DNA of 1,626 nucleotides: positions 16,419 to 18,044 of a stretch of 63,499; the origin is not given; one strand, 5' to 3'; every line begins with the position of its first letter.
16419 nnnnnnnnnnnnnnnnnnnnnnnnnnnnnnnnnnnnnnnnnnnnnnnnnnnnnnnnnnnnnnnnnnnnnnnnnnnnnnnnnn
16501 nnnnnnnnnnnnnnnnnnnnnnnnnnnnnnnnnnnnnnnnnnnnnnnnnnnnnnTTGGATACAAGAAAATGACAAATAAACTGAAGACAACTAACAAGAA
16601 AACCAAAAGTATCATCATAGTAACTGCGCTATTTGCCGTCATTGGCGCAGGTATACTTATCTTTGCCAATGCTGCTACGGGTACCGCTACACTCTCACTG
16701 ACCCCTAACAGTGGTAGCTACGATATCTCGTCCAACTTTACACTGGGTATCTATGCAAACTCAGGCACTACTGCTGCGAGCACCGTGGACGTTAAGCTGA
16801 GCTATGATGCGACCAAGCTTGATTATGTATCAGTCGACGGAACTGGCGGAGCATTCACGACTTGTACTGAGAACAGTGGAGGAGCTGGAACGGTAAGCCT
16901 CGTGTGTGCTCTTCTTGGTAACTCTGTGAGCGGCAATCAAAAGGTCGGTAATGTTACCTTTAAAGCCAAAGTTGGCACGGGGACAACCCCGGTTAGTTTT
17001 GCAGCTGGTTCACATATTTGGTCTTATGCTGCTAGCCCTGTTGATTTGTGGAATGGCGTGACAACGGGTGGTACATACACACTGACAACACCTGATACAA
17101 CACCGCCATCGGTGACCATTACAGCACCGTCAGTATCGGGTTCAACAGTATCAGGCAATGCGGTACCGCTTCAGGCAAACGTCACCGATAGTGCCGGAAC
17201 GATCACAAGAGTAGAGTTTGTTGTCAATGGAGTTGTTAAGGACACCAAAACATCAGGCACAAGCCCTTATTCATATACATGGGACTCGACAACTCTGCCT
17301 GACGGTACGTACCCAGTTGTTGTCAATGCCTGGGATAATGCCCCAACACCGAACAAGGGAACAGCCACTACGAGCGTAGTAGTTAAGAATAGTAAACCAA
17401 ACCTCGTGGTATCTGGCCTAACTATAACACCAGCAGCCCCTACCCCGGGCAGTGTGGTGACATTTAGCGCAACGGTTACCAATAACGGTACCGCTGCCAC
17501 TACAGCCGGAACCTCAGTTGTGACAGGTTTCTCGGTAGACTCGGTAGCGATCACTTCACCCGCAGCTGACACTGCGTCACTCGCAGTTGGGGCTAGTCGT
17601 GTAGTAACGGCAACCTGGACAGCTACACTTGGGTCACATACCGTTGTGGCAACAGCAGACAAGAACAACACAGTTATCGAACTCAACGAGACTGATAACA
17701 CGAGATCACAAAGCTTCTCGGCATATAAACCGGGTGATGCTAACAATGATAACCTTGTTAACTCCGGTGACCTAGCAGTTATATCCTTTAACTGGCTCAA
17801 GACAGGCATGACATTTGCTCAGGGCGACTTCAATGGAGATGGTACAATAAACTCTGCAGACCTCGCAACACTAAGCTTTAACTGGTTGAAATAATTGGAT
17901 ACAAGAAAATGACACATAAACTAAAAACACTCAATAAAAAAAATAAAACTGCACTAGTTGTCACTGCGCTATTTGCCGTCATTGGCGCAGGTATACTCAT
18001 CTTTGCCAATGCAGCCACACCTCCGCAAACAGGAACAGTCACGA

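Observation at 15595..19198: Three-gene cohesin/dockerin module suggesting a minimal self-assembling surface scaffold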

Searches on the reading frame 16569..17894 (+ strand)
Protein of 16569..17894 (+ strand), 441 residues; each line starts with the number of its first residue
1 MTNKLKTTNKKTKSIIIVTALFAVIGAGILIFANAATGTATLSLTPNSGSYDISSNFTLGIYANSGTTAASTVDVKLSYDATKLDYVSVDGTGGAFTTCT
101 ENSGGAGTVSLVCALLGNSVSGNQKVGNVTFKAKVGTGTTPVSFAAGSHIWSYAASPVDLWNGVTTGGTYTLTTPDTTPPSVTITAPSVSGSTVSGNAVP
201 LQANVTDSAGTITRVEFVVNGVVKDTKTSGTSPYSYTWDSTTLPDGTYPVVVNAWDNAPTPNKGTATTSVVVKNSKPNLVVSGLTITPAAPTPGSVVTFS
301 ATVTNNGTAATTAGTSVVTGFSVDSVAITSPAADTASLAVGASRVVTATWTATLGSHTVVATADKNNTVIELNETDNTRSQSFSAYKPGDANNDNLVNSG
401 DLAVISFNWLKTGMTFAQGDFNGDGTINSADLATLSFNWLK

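Call 3: search_protein_families(library=pfam, proteins=[window:16569-17894:+], max_evalue=1)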
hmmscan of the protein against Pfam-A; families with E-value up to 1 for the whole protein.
window:16569-17894:+ (441 aa): 7 families
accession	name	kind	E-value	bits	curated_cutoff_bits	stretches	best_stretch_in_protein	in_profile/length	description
PF17957.7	Big_7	-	1.2e-15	58.4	24.1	1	180-251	1-69/70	Bacterial Ig domain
PF07705.17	CARDB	-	4.7e-15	56.1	22.7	1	276-380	1-100/101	CARDB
PF00404.24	Dockerin_1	-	1.4e-08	35.2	22.9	1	388-435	1-52/57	Dockerin type I domain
PF13750.12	Big_3_3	-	5.5e-05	23.3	27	2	234-333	3-102/157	Bacterial Ig-like domain (group 3)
PF00036.39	EF-hand_1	-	0.078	13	25.4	1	416-433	6-23/29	EF hand domain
PF13202.12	EF-hand_5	-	0.15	12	25.9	1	415-435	4-24/25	EF hand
PF02706.20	Wzz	-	0.23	12.2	25.5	1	10-60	14-62/91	Chain length determinant protein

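Call 4: search_protein_families(library=ncbifam, proteins=[window:16569-17894:+], max_evalue=1)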
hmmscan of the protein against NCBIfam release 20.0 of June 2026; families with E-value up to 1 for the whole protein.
window:16569-17894:+ (441 aa): 0 families

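Call 42: predict_structure(alignment_id=A4)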
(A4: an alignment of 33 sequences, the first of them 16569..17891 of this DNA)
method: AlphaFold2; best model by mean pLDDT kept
length: 441 residues; sequences in the alignment: 33
mean_pLDDT: 61.4   pTM: 0.46
mean pLDDT of the five models: 61.4, 60.7, 60.4, 60.3, 59.3
residues with pLDDT >= 90: 113; 70-90: 33; 50-70: 112; < 50: 183
segments of 3 or more residues with pLDDT < 50: 1-3, 30-35, 192-194, 227-243, 247-279, 281-288, 291-293, 295-297, 307-346, 377-441
pLDDT, mean of each block of 10 residues (from residue 1): 51 59 56 59 98 97 95 97 96 92 85 93 97 94 96 85 94 86 67 52 65 65 53 41 48 41 40 47 49 50 46 30 25 33 44 61 61 49 35 35 35 35 36 33 30
secondary structure, 60 per line:
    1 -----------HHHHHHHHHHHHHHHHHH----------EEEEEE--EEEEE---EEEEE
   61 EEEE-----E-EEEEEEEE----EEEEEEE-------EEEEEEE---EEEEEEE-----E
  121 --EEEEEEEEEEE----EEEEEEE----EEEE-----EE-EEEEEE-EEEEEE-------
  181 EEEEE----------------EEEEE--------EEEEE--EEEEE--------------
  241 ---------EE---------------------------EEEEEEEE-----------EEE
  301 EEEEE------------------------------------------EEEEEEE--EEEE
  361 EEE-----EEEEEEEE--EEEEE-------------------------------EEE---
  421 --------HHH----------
elements in order: H12-29 E40-45 E48-52 E56-64 E72-79 E84-90 E98-104 E108-114 E123-133 E138-144 E149-152 E161-166 E168-173 E181-185 E202-206 E215-219 E222-226 E279-286 E298-305 E348-354 E357-363 E369-376 E379-383 E415-417

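Call 47: fold_search(model_id=the predicted structure, library=pdb)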
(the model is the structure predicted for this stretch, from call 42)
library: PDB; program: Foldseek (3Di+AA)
matches with E <= 10: 1938; with E <= 0.001: 91
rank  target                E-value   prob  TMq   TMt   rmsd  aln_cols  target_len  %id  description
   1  2vn5_C                8.0e-09  1.00  0.26  0.73   2.7       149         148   20  The Clostridium cellulolyticum dockerin displays a dual binding mode for its cohesin partner (released 2008-05-20)
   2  2vn6_A                1.3e-08  1.00  0.27  0.73   2.4       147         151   20  The Clostridium cellulolyticum dockerin displays a dual binding mode for its cohesin partner (released 2008-05-13)
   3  6kgf_C                1.3e-08  1.00  0.28  0.79   2.6       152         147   14  Crystal structure of CaDoc0917(R16D)-CaCohA2 complex at pH 8.2 (released 2020-07-08)
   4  2vn5_A                1.7e-08  1.00  0.27  0.78   2.4       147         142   20  The Clostridium cellulolyticum dockerin displays a dual binding mode for its cohesin partner (released 2008-05-20)
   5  4ums                  2.6e-08  1.00  0.28  0.75   2.4       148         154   17  The crystal structure of the seventh ScaB type I cohesin from Pseudobacteroides cellulosolvens (released 2015-05-06)
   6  1g1k_A                6.9e-08  1.00  0.27  0.77   2.7       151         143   19  COHESIN MODULE FROM THE CELLULOSOME OF CLOSTRIDIUM CELLULOLYTICUM (released 2000-11-22)
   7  6kge_A                9.0e-08  1.00  0.27  0.79   2.4       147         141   14  Crystal structure of CaDoc0917(R16D)-CaCohA2 complex at pH 5.5 (released 2020-07-08)
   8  6kgd_A                1.4e-07  1.00  0.27  0.76   2.5       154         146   14  Crystal structure of CaDoc0917(R49D)-CaCohA2 complex at pH 8.0 (released 2020-07-08)
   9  6kgc_A                1.5e-07  1.00  0.27  0.78   2.4       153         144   15  Crystal structure of CaDoc0917(R49D)-CaCohA2 complex at pH 5.4 (released 2020-07-08)
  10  6kgf_A                1.7e-07  1.00  0.27  0.77   2.6       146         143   14  Crystal structure of CaDoc0917(R16D)-CaCohA2 complex at pH 8.2 (released 2020-07-08)
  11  2xdh                  5.2e-07  1.00  0.26  0.78   2.9       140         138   16  Non-cellulosomal cohesin from the hyperthermophilic archaeon Archaeoglobus fulgidus (released 2010-05-26)
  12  2w1n                  1.3e-06  1.00  0.25  0.46   4.7       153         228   18  cohesin and fibronectin type-III double module construct from the Clostridium perfringens glycoside hydrolase GH84C (released 2009-02-03)
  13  4dh2_A                1.6e-06  1.00  0.27  0.72   2.5       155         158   10  Crystal structure of Coh-OlpC(Cthe_0452)-Doc435(Cthe_0435) complex: A novel type I Cohesin-Dockerin complex from Clost (released 2012-11-28)
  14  2jh2_C                1.7e-06  1.00  0.24  0.72   3.5       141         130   16  X-ray crystal structure of a cohesin-like module from Clostridium perfringens (released 2007-11-06)
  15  4uyp_C                1.8e-06  1.00  0.27  0.77   2.6       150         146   11  High resolution structure of the third cohesin ScaC in complex with the ScaB dockerin with a mutation in the N-termina (released 2015-04-15)
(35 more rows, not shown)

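Call 57: find_encoding_contigs(protein=window:16569-17894:+, flank=10000, max_places=6)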
Protein window:16569-17894:+ (441 aa): 2 contigs read that carry it; 1 place shown.
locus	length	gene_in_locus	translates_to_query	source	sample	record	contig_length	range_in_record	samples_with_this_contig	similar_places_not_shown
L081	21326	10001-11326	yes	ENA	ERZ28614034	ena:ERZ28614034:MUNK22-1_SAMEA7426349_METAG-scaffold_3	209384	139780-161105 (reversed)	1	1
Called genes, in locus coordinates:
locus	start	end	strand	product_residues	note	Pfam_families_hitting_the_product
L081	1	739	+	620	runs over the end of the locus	PF06480:FtsH_ext (faint), PF00004:AAA, PF07728:AAA_5 (weak), PF13191:AAA_16 (faint), PF20720:nSTAND3 (weak), PF17862:AAA_lid_3, PF01434:Peptidase_M41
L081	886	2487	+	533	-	PF03023:MurJ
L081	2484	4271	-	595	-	PF00009:GTP_EFTU, PF01926:MMR_HSR1 (weak), PF03144:GTP_EFTU_D2, PF00679:EFG_C, PF06421:LepA_C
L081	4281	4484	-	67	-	-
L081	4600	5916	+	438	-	PF02518:HATPase_c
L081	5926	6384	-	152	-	PF00578:AhpC-TSA, PF08534:Redoxin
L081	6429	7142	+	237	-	PF00625:Guanylate_kin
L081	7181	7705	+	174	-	-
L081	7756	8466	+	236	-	PF03444:WHD_HrcA (weak), PF01628:HrcA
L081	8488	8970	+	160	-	PF01025:GrpE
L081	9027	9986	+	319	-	PF19077:Big_13 (weak), PF17957:Big_7, PF00404:Dockerin_1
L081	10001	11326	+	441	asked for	PF17957:Big_7, PF07705:CARDB, PF00404:Dockerin_1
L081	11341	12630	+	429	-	-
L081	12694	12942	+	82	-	-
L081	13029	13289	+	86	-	-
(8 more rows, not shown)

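Call 88: find_related_loci(query=window:16569-17894:+, collection=metagenome_contigs, flank=4000)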
Query window:16569-17894:+ (441 aa) in metagenome_contigs; peptide patterns used: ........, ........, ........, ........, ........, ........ (x = any residue, [..] = any of these).
600 stretches matched a pattern (row limit reached: there are more); 2 encode a relative of the query (tblastn E <= 1e-3); 2 distinct loci.
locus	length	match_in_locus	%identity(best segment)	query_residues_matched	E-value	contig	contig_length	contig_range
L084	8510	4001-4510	26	259-441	2e-8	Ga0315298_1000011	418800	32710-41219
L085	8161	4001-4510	26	259-441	5e-8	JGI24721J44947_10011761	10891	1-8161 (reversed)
